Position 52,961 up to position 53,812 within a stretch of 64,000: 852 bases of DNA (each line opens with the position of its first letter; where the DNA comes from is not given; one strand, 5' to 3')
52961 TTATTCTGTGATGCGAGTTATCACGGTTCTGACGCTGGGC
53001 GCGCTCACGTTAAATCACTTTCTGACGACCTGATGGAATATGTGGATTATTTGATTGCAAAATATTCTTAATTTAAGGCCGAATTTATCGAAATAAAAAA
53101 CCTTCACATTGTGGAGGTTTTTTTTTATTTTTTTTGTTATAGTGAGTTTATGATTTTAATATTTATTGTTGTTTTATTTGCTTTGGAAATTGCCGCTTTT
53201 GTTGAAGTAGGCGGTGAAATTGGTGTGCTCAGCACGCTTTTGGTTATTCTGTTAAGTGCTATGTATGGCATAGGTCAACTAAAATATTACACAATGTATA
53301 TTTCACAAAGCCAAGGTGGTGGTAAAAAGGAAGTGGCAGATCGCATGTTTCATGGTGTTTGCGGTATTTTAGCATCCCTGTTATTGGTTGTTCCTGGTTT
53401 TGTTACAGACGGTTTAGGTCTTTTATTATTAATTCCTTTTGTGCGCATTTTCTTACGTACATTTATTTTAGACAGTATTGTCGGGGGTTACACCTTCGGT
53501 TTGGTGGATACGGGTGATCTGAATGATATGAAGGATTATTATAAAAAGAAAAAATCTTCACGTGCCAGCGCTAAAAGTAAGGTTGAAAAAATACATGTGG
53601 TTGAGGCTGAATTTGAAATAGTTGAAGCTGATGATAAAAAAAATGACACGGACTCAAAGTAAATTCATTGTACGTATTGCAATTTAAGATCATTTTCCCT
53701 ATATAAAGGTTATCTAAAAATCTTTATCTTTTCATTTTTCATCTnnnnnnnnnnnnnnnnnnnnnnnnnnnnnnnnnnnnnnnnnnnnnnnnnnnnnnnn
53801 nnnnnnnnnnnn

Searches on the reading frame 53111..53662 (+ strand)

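Call 3: search_protein_families(library=pfam, proteins=[window:53111-53662:+], max_evalue=0.01)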
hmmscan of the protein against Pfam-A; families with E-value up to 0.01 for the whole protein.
window:53111-53662:+ (183 aa): 1 family
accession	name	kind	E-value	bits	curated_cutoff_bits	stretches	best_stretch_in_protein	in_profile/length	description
PF04186.18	FxsA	-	4.8e-20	72.1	25.2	1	18-119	3-106/109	FxsA cytoplasmic membrane protein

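Call 4: search_protein_families(library=ncbifam, proteins=[window:53111-53662:+], max_evalue=0.01)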
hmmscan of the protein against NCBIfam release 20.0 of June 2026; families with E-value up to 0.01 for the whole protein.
window:53111-53662:+ (183 aa): 2 families
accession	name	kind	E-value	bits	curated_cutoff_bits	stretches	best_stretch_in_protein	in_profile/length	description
NF008528.1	PRK11463.1-2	subfamily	3.8e-21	75.2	40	1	17-119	2-107/109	FxsA family membrane protein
NF008527.1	PRK11463.1-1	exception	1.4e-06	27.9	150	1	20-116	25-129/191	FxsA family membrane protein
